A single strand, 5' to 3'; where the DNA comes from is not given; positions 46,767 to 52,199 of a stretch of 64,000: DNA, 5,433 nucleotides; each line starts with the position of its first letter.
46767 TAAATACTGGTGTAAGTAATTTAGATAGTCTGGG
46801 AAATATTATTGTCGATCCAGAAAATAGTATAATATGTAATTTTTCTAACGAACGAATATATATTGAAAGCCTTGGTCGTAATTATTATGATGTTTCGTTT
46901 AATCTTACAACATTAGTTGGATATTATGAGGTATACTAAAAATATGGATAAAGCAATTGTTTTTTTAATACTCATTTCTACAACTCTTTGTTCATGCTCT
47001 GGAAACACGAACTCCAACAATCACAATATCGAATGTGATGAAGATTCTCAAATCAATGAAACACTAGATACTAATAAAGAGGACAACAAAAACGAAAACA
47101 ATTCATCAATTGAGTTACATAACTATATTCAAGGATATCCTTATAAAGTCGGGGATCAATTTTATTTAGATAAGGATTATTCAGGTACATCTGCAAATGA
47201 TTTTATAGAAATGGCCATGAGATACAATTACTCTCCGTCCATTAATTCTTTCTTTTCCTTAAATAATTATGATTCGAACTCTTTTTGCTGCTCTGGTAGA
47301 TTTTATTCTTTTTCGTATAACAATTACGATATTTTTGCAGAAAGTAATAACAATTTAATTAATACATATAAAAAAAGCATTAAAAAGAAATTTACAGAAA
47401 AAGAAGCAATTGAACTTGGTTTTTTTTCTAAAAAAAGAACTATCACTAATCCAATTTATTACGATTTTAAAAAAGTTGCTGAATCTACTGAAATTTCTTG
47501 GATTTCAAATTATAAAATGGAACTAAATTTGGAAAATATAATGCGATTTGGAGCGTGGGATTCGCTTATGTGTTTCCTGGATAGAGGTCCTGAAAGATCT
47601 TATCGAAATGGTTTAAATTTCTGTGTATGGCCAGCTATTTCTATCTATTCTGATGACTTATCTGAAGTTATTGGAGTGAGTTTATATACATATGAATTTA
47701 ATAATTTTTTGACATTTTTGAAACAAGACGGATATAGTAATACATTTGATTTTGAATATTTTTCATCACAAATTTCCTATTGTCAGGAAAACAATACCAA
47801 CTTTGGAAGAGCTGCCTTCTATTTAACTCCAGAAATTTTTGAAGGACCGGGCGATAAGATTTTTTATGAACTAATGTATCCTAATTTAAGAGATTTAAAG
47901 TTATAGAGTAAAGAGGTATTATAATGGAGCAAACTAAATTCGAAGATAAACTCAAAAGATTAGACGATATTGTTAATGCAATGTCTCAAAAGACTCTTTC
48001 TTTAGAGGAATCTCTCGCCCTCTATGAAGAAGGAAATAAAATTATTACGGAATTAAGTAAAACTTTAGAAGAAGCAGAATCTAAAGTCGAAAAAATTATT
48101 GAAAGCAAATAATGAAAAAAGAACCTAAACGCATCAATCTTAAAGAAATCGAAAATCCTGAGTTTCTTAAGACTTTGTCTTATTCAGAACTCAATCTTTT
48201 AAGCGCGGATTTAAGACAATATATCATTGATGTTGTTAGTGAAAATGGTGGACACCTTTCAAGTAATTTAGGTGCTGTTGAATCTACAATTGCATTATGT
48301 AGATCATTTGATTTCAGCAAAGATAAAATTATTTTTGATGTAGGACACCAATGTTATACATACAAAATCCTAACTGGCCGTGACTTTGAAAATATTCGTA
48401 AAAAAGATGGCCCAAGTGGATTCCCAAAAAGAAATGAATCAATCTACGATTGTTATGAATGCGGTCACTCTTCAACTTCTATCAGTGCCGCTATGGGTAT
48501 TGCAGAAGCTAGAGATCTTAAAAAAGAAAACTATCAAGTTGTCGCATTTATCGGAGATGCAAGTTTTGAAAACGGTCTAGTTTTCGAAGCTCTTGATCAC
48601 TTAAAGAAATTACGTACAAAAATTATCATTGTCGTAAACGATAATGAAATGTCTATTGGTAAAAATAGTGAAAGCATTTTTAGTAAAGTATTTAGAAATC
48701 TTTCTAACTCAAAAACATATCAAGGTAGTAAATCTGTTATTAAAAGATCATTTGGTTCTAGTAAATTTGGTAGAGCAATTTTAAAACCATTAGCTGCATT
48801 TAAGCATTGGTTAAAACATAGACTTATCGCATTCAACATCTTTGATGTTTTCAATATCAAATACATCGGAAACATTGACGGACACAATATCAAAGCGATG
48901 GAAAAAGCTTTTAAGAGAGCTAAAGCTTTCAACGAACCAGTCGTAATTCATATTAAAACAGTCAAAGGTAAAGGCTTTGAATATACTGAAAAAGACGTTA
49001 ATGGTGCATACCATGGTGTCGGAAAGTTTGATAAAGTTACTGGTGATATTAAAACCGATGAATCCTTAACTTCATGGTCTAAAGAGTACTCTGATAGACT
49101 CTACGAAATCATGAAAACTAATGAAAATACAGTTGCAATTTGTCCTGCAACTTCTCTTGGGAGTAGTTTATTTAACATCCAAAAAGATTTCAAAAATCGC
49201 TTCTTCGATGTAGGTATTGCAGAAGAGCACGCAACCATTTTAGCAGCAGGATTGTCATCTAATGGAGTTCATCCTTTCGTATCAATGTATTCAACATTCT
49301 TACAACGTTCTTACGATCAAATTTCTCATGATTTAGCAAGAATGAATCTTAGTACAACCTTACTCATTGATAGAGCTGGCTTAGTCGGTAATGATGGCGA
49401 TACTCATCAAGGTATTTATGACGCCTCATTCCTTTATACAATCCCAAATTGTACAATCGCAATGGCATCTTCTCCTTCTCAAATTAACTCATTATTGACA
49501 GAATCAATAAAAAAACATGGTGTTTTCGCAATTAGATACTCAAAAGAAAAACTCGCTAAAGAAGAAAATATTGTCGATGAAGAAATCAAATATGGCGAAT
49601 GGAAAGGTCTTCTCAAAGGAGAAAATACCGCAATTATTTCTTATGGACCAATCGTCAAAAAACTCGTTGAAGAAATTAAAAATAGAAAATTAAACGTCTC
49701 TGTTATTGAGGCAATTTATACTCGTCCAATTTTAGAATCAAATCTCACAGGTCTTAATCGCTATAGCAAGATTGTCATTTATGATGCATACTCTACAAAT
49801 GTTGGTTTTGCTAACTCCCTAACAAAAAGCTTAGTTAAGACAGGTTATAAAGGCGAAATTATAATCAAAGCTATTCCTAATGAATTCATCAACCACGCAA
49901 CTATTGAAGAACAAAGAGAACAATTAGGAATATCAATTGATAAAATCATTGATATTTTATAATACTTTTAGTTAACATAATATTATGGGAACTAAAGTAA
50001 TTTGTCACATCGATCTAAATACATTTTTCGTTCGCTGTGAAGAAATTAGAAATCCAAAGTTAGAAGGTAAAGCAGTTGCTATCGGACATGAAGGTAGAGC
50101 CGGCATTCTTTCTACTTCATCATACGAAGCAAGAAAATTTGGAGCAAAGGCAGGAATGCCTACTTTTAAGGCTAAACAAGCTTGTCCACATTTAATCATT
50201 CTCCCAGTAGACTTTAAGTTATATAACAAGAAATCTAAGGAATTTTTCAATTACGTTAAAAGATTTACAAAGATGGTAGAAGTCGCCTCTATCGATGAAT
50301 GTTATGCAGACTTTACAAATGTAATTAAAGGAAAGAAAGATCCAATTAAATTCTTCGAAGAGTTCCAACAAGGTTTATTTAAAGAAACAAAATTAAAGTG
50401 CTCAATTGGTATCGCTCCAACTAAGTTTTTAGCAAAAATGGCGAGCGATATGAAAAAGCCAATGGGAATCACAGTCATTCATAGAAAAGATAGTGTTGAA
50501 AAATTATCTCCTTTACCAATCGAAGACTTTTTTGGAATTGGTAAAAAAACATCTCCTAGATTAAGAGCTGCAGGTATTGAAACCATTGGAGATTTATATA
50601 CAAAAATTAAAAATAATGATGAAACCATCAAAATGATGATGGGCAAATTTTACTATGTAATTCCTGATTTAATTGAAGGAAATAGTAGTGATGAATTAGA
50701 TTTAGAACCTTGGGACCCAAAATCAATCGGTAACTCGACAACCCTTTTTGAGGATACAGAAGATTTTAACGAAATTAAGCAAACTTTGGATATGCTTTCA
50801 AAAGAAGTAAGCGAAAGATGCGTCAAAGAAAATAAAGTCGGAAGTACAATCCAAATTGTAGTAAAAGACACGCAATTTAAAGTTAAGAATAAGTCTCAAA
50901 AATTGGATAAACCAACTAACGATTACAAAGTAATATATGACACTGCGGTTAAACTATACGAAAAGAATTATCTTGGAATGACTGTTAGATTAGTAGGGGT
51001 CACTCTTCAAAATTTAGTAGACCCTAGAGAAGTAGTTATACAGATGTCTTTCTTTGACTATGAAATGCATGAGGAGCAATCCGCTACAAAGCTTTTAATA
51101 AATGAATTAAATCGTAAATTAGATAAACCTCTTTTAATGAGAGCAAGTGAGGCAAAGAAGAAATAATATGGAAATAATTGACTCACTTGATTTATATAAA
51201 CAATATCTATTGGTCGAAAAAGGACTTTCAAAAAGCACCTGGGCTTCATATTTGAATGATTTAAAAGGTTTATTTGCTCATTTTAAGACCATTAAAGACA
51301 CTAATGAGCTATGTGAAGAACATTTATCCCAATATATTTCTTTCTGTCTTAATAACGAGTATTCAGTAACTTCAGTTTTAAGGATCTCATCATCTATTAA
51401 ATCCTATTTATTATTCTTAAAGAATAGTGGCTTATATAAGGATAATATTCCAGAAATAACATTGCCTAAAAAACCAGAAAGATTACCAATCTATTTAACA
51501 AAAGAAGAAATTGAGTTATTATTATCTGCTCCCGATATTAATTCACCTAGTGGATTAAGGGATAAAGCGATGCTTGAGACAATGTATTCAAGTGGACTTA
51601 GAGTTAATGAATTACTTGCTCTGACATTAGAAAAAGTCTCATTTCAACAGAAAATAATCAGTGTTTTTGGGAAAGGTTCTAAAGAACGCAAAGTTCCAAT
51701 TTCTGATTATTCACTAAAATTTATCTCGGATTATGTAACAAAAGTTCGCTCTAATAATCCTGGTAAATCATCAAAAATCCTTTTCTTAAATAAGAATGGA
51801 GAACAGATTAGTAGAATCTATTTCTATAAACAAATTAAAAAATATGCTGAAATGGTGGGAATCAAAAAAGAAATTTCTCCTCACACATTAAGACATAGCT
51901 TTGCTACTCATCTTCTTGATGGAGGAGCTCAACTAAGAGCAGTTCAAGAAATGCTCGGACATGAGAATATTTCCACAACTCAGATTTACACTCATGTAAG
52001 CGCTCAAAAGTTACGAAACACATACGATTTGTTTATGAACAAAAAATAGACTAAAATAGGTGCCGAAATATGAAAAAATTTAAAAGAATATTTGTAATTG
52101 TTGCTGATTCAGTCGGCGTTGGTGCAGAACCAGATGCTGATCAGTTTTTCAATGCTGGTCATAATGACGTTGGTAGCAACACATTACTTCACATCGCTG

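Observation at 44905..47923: Three-kb AT-rich two-gene insert (secreted serine protease plus lipoprotein) splits the xseA-xseB pair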

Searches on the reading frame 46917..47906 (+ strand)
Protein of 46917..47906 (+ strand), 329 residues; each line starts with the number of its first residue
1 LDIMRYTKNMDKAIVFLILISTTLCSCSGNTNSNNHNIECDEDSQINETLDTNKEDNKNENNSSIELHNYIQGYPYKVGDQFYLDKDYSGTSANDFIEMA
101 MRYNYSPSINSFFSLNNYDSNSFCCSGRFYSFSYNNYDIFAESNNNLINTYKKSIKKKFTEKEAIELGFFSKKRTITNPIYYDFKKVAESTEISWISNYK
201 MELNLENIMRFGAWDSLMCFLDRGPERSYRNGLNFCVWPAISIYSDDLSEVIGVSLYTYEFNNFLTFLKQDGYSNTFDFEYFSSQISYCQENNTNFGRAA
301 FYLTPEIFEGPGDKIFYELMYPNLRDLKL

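Call 3: search_protein_families(library=pfam, proteins=[window:46917-47906:+], max_evalue=0.1)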
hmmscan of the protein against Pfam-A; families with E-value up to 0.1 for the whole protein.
window:46917-47906:+ (329 aa): 1 family
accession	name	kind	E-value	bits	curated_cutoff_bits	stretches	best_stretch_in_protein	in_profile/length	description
PF18494.6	Pullulanase_Ins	-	0.049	14.5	27.4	1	23-73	20-70/74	Pullulanase Ins domain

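Call 4: search_protein_families(library=ncbifam, proteins=[window:46917-47906:+], max_evalue=0.1)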
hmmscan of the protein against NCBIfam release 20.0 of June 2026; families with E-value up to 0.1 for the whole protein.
window:46917-47906:+ (329 aa): 0 families

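Call 9: find_homologous_proteins(query=window:46917-47906:+)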
Query window:46917-47906:+ (329 aa): 1 proteins with E <= 0.001 among 619 candidates.
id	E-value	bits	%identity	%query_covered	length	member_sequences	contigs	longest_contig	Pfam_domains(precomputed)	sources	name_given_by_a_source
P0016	1.7e-212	723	100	97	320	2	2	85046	-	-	-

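Call 23: search_protein_representatives(protein=window:46944-47906:+)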
Query: 320 residues. Proteins with E-value up to 0.001 (for the whole library): 6; up to 1e-10: 6; up to 1e-30: 5. The best 6 are listed.
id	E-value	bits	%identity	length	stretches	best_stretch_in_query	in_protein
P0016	4.6e-213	723.0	100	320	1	1-320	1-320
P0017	1.3e-48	182.8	52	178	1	146-315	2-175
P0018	4.2e-43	164.7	38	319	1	8-311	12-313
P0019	2.2e-36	142.6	32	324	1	4-311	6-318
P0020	3.0e-36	142.2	34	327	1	6-311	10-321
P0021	4.6e-14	69.3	26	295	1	72-299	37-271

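Call 30: find_homologous_proteins(query=A2, max_evalue=0.01)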
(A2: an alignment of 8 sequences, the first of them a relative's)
Query A2 (8 sequences) (320 aa, profile of the alignment): 5 proteins with E <= 0.01 among 4407 candidates.
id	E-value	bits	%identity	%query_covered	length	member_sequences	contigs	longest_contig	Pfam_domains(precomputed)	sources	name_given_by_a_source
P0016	2.0e-112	394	100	100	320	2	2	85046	-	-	-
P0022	1.5e-86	309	23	83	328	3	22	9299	-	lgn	-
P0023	1.1e-62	230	26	59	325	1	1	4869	-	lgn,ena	-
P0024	1.3e-56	210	24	63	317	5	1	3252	-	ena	-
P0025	1.8e-55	207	23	87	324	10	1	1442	-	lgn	-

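Call 34: find_encoding_contigs(protein=P0023, flank=5000, max_places=2)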
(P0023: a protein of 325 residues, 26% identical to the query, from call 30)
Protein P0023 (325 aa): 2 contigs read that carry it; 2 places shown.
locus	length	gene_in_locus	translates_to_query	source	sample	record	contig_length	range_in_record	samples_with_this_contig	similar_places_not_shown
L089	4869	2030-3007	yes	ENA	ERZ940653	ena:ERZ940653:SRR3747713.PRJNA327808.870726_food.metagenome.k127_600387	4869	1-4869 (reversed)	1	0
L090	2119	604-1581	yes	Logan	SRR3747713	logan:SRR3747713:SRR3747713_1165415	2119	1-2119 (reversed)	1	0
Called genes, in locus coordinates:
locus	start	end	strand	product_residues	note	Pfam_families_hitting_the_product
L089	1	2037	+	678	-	?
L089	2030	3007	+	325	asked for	-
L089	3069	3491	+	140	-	PF14622:Ribonucleas_3_3, PF00636:Ribonuclease_3 (weak)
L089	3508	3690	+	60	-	PF08845:SymE_toxin (weak)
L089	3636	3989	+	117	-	-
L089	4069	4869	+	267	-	?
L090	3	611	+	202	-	?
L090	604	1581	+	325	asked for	-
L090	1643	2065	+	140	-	PF14622:Ribonucleas_3_3, PF00636:Ribonuclease_3 (weak)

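Call 35: find_encoding_contigs(protein=P0024, flank=5000, max_places=2)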
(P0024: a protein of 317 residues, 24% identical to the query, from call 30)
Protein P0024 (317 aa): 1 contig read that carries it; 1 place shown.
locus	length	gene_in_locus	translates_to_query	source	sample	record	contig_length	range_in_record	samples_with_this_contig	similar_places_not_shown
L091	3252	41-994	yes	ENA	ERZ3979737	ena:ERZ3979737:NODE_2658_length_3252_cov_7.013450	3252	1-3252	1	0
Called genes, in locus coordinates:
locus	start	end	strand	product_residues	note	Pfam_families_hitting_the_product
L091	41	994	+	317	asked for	-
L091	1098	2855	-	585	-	PF02734:Dak2, PF21645:FakA-like_M, PF13684:FakA-like_C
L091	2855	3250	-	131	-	?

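Call 53: search_solved_structures(query=A4, max_evalue=10, show_alignments=2)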
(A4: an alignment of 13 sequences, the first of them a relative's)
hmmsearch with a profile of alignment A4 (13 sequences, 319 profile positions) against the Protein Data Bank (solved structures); distinct sequences matched with E-value up to 10: 2.
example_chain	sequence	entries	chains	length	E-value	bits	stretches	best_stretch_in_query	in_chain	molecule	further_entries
6fcg_A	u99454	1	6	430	0.11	14.9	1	1-60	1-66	Glycoside hydrolase, GH17 family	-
1bvb_A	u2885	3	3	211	0.83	12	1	16-72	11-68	CYTOCHROME C-554 | CYTOCHROME C554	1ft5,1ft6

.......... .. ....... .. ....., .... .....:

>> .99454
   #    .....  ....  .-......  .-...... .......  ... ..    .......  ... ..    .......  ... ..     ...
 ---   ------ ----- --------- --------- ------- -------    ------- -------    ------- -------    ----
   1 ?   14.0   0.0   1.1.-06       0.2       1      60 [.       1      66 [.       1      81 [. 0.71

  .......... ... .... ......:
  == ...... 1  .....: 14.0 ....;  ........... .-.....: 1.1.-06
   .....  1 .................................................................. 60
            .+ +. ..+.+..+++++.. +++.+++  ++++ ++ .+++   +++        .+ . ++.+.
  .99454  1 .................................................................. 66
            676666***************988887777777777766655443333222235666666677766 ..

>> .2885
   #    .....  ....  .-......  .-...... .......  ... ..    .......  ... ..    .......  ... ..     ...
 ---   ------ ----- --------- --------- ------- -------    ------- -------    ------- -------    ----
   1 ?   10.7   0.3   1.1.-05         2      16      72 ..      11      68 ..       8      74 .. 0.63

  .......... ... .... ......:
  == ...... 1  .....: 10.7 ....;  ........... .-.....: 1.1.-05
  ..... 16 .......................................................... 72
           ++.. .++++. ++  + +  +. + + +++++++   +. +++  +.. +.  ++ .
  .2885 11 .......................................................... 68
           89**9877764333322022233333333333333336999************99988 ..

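Call 54: search_protein_families(library=pfam, alignment_id=A4, max_evalue=10)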
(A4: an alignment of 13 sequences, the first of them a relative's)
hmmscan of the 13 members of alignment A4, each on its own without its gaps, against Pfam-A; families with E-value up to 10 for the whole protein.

A. member 1, P0016 (320 aa): 2 families
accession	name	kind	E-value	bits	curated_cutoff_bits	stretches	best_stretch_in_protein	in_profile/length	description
PF18494.6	Pullulanase_Ins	-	0.053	14.4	27.4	1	14-64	20-70/74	Pullulanase Ins domain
PF09716.15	ETRAMP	-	1.8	9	29.1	1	6-50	10-53/81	Malarial early transcribed membrane protein (ETRAMP)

B. families by the number of members that match (of 13 scanned): 5 families
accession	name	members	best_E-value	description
PF18494.6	Pullulanase_Ins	1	0.053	Pullulanase Ins domain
PF17542.7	RP853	1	0.093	Uncharacterized RP853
PF10568.15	Tom37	1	0.23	Outer mitochondrial membrane transport complex protein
PF08139.17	LPAM_1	1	0.31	Prokaryotic membrane lipoprotein lipid attachment site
PF09716.15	ETRAMP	1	1.8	Malarial early transcribed membrane protein (ETRAMP)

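Call 63: search_protein_families(library=padloc, proteins=[window:46944-47906:+], max_evalue=0.01)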
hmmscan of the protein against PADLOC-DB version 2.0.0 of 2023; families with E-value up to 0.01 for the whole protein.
window:46944-47906:+ (320 aa): 0 families

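Call 64: search_protein_families(library=phrogs, proteins=[window:46944-47906:+], max_evalue=0.01)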
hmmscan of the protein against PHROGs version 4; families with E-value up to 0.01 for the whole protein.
window:46944-47906:+ (320 aa): 0 families

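Call 84: find_encoding_contigs(protein=P0019, flank=5000, max_places=3)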
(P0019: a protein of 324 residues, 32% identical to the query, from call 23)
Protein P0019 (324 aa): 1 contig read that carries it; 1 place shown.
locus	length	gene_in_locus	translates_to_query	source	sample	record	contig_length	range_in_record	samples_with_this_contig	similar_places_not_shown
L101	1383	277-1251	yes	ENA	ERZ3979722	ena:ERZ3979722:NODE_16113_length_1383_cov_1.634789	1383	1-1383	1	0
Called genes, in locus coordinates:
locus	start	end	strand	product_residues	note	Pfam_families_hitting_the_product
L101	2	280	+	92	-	?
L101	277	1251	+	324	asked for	-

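Call 85: find_encoding_contigs(protein=P0021, flank=5000, max_places=3)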
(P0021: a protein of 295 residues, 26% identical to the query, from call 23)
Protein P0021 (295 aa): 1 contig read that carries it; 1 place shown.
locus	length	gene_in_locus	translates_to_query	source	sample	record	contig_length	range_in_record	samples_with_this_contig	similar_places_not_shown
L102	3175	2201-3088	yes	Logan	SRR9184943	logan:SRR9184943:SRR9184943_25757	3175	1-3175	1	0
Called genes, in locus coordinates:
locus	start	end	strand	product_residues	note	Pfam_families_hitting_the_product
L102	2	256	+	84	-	?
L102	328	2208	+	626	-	PF13365:Trypsin_2 (weak)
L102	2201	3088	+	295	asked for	-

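Call 88: search_dna_similar(query=window:46944-47906:+, collection=plasmids, mode=protein, max_rows=8, max_evalue=0.001)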
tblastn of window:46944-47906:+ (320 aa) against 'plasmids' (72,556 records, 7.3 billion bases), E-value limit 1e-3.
No match.

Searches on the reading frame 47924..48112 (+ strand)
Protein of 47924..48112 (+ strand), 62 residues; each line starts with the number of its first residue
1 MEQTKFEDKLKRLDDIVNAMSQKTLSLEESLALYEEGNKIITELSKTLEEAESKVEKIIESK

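Call 3: search_protein_families(library=pfam, proteins=[window:47924-48112:+], max_evalue=0.1)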
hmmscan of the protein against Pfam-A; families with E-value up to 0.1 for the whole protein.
window:47924-48112:+ (62 aa): 5 families
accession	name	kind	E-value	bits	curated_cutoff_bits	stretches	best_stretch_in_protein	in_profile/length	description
PF02609.21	Exonuc_VII_S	-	2.6e-16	59.8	24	1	6-57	1-52/52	Exonuclease VII small subunit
PF05531.17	NPV_P10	-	0.025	15.5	29.8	1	9-58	12-61/75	Nucleopolyhedrovirus P10 protein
PF16183.10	Kinesin_assoc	-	0.025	15.2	29.5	1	22-58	86-117/171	Kinesin-associated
PF03127.19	GAT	-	0.028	15.1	31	1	11-61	5-46/77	GAT domain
PF05659.16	RPW8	-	0.088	12.9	30.4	1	4-60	28-84/139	Arabidopsis broad-spectrum mildew resistance protein RPW8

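Call 4: search_protein_families(library=ncbifam, proteins=[window:47924-48112:+], max_evalue=0.1)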
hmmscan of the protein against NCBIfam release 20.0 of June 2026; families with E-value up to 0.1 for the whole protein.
window:47924-48112:+ (62 aa): 17 families
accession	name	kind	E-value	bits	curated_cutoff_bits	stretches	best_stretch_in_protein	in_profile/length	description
TIGR01280.1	xseB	equivalog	4.2e-18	65.2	35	1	5-60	1-56/57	exodeoxyribonuclease VII small subunit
NF002140.0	PRK00977.1-4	equivalog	4.4e-17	61.6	71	1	2-61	8-67/81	exodeoxyribonuclease VII small subunit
NF002138.0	PRK00977.1-2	equivalog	5e-13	48.6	77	1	2-61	4-63/77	exodeoxyribonuclease VII small subunit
NF010669.0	PRK14066.1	equivalog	1.9e-12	47.3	113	1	1-61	1-61/76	exodeoxyribonuclease VII small subunit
NF010671.0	PRK14068.1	equivalog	2.8e-11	43.4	95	1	2-60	4-62/76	exodeoxyribonuclease VII small subunit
NF010670.0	PRK14067.1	equivalog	9.2e-11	41.3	107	1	3-55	7-59/81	exodeoxyribonuclease VII small subunit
NF002139.0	PRK00977.1-3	equivalog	1.2e-10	41.3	68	1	2-60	11-69/84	exodeoxyribonuclease VII small subunit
NF002141.0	PRK00977.1-5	equivalog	1.1e-09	38.1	92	1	5-58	22-74/93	exodeoxyribonuclease VII small subunit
NF002137.0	PRK00977.1-1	equivalog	7.4e-08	32.2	94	1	3-58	8-63/80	exodeoxyribonuclease VII small subunit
NF010672.0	PRK14069.1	equivalog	8.2e-08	32.5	123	1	5-59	9-63/95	exodeoxyribonuclease VII small subunit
NF010673.0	PRK14070.1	equivalog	2.1e-06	27.7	119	1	5-54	2-51/75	exodeoxyribonuclease VII small subunit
NF010666.0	PRK14063.1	equivalog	6.4e-05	23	111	1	3-59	6-58/78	exodeoxyribonuclease VII small subunit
NF010667.0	PRK14064.1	equivalog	7.3e-05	23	134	1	4-59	6-61/75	exodeoxyribonuclease VII small subunit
NF047516.1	LA_3659_fam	equivalog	0.0016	18.1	36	1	4-58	85-139/221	LA_3659 family protein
NF047514.1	SpiroCoCo_N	equivalog_domain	0.0016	18.1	75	1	4-58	85-139/221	SpiroCoCo family coiled-coil protein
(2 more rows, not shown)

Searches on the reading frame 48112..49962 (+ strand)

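Call 3: search_protein_families(library=pfam, proteins=[window:48112-49962:+], max_evalue=0.1)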
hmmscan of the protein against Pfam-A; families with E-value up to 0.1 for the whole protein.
window:48112-49962:+ (616 aa): 7 families
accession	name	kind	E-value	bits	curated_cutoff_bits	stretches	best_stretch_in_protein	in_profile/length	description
PF13292.11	DXP_synthase_N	-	1.3e-92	310.5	21.2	1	10-283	1-274/274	1-deoxy-D-xylulose-5-phosphate synthase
PF02779.29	Transket_pyr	-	1.1e-33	116.8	27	1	321-481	4-172/174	Transketolase, pyrimidine binding domain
PF02775.26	TPP_enzyme_C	-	4.7e-07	30.2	21.9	1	108-180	18-84/151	Thiamine pyrophosphate enzyme, C-terminal TPP binding domain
PF02780.25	Transketolase_C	-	1.8e-06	28.3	25.9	1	495-612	1-124/124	Transketolase, C-terminal domain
PF00676.26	E1_dh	-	1.2e-05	24.9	22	1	110-186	95-169/300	Dehydrogenase E1 component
PF00456.26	Transketolase_N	-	1.4e-05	24.7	22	1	246-300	205-262/334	Transketolase, thiamine diphosphate binding domain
PF03382.20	DUF285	-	0.059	13.6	25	0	246-277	37-67/120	Mycoplasma protein of unknown function, DUF285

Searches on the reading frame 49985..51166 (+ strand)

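Call 46: search_protein_families(library=pfam, proteins=[window:49985-51166:+], max_evalue=0.00001)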
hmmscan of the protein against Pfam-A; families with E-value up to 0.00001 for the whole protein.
window:49985-51166:+ (393 aa): 3 families
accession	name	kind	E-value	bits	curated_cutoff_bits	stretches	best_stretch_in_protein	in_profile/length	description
PF00817.25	IMS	-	7.1e-50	169.2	23.2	1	9-155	1-148/148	impB/mucB/samB family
PF11799.13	IMS_C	-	3.6e-26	92.1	20.7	1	245-349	1-103/109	impB/mucB/samB family C-terminal domain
PF11798.14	IMS_HHH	-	3.7e-06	27.3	24.4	1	172-198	6-32/32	IMS family HHH motif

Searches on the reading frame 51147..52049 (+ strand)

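Call 46: search_protein_families(library=pfam, proteins=[window:51147-52049:+], max_evalue=0.00001)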
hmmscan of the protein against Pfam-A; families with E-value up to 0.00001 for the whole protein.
window:51147-52049:+ (300 aa): 2 families
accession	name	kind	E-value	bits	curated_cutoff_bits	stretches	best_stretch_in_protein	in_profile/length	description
PF00589.27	Phage_integrase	-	1.7e-50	171.6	27.1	1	116-287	2-171/172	Phage integrase family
PF02899.23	Phage_int_SAM_1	-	2.2e-14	53.9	22.3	1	14-93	1-81/83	Phage integrase, N-terminal SAM-like domain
